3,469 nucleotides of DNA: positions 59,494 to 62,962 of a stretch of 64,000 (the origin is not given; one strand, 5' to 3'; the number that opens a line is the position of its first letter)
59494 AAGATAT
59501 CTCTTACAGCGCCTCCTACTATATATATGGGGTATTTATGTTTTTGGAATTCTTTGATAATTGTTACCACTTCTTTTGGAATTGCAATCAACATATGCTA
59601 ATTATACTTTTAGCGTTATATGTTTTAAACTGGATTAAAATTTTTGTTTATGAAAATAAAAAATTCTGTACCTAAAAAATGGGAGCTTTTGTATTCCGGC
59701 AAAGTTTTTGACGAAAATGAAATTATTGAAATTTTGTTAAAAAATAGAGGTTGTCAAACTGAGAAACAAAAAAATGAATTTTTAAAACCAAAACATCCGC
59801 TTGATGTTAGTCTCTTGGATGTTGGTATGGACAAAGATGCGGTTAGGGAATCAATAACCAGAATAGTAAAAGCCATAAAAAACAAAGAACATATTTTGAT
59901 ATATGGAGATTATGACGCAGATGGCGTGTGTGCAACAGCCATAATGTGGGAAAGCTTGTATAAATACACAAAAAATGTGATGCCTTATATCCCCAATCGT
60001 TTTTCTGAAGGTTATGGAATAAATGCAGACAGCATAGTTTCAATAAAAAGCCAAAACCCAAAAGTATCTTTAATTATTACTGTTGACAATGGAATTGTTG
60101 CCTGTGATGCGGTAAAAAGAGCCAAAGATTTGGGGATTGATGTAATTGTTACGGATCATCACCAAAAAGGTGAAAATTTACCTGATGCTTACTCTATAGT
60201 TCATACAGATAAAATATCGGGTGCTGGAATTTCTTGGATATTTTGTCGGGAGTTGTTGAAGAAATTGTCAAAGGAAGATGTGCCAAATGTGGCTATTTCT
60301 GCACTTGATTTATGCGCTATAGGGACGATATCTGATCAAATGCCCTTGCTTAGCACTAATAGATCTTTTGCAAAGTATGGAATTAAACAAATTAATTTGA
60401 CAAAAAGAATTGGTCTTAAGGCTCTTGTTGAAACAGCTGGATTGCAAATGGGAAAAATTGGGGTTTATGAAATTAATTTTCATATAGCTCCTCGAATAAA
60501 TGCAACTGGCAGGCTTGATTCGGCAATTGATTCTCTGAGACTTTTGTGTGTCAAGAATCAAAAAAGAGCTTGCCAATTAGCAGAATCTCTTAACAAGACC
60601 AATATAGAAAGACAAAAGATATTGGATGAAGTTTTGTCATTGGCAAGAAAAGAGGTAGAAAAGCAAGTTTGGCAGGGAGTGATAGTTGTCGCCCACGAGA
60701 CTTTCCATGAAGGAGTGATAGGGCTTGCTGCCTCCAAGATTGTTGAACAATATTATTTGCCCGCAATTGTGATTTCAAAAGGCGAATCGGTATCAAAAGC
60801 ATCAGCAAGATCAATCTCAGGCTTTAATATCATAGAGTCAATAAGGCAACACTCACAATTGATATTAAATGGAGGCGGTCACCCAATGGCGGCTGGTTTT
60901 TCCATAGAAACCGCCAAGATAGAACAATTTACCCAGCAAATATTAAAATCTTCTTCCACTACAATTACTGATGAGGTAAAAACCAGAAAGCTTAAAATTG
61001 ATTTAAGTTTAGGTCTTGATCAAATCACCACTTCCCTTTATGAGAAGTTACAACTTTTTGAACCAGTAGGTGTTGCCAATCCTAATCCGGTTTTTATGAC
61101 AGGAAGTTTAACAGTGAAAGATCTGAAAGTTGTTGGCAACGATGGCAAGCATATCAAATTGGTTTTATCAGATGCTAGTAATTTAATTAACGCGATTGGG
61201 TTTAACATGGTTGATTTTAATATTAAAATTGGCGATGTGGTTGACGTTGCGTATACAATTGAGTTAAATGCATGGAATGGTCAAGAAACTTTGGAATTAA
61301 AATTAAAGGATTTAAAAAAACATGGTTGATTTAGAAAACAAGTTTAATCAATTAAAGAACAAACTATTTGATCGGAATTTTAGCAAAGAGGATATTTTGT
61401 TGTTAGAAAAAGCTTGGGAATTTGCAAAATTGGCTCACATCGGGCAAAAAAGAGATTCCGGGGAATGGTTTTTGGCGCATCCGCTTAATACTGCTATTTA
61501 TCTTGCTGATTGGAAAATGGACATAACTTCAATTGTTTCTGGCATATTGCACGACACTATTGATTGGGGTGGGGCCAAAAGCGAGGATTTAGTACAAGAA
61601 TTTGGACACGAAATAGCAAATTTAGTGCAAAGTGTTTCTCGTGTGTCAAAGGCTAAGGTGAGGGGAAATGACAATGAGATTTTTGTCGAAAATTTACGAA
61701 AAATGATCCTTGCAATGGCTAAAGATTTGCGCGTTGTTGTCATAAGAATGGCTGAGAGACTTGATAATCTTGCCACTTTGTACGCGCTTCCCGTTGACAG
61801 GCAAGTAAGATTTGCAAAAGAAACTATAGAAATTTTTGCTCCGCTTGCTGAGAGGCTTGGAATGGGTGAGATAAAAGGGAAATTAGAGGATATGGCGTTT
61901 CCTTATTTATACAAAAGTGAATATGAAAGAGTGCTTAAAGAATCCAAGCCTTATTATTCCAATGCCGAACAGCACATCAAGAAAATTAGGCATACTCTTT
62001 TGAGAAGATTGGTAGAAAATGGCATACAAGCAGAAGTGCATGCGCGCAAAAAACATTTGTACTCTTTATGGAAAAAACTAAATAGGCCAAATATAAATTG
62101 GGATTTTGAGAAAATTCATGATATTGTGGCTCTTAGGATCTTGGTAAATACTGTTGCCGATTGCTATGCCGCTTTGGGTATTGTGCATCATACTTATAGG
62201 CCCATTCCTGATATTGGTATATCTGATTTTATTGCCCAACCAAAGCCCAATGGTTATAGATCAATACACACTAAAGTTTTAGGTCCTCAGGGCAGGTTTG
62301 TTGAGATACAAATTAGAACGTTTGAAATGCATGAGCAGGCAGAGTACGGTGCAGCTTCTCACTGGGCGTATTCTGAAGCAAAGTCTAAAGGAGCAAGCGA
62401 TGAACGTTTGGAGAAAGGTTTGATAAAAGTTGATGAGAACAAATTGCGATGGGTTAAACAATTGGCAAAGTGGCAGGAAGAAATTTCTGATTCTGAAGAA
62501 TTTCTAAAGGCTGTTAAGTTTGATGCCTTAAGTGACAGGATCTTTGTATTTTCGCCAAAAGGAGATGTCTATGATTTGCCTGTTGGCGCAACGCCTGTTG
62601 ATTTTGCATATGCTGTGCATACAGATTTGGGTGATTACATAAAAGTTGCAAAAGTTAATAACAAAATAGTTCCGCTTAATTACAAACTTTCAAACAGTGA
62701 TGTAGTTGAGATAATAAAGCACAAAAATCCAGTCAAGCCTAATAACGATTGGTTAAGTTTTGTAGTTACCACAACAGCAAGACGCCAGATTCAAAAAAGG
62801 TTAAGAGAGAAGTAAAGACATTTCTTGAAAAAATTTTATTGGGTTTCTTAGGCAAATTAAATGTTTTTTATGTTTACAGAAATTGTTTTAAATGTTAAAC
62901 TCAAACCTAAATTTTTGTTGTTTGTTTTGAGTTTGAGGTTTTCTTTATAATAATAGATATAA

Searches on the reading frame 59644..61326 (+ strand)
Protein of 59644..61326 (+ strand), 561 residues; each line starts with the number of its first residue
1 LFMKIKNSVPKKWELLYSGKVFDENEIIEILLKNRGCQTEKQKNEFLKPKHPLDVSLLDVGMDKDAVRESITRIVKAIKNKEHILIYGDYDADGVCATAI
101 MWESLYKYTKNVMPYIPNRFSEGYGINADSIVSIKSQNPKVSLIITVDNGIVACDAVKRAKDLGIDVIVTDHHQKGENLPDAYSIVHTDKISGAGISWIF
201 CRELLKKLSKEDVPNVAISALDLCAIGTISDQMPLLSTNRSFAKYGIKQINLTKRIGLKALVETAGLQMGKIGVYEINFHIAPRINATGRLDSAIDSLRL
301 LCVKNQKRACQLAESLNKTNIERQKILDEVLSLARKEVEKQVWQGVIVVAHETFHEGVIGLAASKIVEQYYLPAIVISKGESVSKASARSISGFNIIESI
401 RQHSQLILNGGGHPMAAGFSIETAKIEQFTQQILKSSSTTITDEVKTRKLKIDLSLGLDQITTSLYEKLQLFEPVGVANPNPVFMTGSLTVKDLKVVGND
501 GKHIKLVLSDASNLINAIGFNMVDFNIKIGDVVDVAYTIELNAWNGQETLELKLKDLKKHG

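Call 63: search_protein_families(library=pfam, proteins=[window:59644-61326:+], max_evalue=0.001)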
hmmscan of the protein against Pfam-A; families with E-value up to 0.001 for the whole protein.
window:59644-61326:+ (561 aa): 3 families
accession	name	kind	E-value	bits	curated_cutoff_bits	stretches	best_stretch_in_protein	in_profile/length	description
PF17768.7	RecJ_OB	-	1e-28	99.9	27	1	452-556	1-107/107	RecJ OB domain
PF01368.27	DHH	-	1.4e-22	80.7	28.1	1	83-228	1-125/125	DHH family, N-terminal domain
PF02272.25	DHHA1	-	3.8e-13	50.2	25.9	1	346-433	4-96/102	DHHA1 domain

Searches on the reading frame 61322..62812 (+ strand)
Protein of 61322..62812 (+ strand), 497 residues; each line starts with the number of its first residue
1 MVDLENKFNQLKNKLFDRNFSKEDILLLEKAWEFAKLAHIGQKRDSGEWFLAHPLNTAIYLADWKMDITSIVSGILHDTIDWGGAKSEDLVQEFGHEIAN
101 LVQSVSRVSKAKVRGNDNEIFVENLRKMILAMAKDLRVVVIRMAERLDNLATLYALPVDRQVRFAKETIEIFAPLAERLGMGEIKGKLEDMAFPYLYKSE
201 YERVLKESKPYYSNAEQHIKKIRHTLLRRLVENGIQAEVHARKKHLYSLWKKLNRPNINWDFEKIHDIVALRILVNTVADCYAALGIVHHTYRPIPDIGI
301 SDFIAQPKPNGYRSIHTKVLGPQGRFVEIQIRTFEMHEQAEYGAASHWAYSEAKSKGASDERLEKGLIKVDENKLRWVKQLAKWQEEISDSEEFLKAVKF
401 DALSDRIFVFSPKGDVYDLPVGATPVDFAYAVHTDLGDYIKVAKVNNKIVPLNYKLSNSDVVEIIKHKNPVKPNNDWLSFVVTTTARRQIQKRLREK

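Call 63: search_protein_families(library=pfam, proteins=[window:61322-62812:+], max_evalue=0.001)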
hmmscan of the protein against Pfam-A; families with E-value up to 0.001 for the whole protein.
window:61322-62812:+ (497 aa): 3 families
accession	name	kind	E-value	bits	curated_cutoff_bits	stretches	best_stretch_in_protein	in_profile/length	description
PF13328.12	HD_4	-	1.5e-39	135.7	27.2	1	31-181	1-155/156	HD domain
PF04607.23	RelA_SpoT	-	1e-36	126.1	27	1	242-354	2-112/113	Region found in RelA / SpoT proteins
PF02824.27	TGS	-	4.7e-22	78.2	22.2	1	407-466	1-60/60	TGS domain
